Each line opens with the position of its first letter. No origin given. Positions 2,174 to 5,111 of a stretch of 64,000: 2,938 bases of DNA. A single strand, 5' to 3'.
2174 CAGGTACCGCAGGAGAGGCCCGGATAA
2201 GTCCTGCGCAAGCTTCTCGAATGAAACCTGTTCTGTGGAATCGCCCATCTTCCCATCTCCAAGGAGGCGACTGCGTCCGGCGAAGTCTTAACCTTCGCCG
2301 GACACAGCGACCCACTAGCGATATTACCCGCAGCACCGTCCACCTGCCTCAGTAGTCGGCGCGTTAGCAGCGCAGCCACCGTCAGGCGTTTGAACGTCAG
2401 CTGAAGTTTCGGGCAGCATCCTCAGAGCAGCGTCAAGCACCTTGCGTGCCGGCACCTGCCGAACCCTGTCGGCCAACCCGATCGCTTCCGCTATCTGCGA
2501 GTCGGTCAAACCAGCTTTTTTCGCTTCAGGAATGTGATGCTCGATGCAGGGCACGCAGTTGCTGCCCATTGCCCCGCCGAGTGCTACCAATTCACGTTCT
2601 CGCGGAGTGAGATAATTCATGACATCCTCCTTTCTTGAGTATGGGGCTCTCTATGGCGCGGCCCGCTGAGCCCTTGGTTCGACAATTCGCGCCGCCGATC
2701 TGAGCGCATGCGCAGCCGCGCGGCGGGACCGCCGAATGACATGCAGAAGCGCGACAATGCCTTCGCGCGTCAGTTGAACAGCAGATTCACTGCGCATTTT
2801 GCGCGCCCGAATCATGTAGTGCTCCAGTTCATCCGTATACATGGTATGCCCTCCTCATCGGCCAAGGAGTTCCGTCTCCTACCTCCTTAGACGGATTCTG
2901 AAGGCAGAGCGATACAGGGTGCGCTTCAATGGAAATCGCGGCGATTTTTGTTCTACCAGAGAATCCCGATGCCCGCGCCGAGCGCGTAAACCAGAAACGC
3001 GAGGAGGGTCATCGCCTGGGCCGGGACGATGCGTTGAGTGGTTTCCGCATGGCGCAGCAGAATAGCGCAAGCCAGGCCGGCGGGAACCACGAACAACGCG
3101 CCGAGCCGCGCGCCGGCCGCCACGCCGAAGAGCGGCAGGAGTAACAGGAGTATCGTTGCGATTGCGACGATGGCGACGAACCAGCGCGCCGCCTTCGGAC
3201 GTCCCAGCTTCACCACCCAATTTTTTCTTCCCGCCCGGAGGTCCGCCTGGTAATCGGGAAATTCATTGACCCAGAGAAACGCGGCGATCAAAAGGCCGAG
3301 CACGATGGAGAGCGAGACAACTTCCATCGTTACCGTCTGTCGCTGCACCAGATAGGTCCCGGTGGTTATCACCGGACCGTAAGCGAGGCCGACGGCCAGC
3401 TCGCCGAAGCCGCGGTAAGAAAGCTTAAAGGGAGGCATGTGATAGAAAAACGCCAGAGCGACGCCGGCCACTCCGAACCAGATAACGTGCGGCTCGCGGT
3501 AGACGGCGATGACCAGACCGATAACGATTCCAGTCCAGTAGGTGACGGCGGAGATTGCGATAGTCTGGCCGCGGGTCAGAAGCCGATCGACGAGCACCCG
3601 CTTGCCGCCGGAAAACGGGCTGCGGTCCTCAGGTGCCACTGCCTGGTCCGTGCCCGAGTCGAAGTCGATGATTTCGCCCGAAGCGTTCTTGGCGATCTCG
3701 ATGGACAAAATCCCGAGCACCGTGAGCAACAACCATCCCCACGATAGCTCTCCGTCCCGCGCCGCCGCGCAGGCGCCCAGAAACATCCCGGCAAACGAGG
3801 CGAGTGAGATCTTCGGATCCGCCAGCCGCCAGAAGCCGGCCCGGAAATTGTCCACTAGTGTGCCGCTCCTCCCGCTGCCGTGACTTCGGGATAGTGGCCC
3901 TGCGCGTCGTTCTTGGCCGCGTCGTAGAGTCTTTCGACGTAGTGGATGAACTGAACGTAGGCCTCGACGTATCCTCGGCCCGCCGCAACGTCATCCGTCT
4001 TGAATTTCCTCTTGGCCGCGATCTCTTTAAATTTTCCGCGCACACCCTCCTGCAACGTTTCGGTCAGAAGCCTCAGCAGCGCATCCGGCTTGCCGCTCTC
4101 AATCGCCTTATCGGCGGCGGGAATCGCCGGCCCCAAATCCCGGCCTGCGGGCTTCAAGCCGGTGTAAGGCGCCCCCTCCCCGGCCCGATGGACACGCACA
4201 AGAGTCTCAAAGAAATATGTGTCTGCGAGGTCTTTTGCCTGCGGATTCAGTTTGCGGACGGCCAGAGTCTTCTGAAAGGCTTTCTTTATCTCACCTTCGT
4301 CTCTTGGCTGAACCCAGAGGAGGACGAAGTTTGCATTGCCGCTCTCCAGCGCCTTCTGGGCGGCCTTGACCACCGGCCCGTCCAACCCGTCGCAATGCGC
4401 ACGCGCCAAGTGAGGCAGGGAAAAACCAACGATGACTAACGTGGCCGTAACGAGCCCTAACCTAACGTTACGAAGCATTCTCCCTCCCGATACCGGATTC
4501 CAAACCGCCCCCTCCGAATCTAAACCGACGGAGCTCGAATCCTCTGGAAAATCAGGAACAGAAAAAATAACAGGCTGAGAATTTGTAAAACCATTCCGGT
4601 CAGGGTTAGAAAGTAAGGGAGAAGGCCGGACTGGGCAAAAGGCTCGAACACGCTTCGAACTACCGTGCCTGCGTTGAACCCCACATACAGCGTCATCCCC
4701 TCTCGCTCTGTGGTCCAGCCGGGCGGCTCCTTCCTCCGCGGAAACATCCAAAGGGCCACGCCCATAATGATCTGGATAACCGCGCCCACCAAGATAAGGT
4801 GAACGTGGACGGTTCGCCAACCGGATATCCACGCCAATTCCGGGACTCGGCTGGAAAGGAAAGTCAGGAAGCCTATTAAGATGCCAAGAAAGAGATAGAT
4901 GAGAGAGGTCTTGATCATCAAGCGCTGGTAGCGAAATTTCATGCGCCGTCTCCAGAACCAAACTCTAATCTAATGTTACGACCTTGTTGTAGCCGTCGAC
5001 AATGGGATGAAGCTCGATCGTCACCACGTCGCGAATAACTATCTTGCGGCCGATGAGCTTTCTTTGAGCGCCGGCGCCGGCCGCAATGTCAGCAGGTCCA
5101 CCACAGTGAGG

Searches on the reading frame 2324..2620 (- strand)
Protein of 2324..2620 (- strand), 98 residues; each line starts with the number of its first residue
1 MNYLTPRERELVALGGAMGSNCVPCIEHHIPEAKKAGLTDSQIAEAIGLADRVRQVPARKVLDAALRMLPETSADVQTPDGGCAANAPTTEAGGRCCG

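Call 20: search_protein_families(library=pfam, proteins=[window:2324-2620:-])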
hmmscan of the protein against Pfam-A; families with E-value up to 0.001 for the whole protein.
window:2324-2620:- (98 aa): 1 family
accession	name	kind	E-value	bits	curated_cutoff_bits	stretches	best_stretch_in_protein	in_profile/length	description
PF02627.25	CMD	-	1.9e-12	47.4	23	1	4-60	20-76/84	Carboxymuconolactone decarboxylase family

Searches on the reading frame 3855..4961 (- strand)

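Call 20: search_protein_families(library=pfam, proteins=[window:3855-4961:-])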
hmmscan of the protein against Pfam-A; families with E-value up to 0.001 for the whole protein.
window:3855-4961:- (368 aa): 1 family
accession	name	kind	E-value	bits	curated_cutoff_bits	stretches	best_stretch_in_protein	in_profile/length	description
PF20046.4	DUF6448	-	6.4e-61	205.1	27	1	194-341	1-147/147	Family of unknown function (DUF6448)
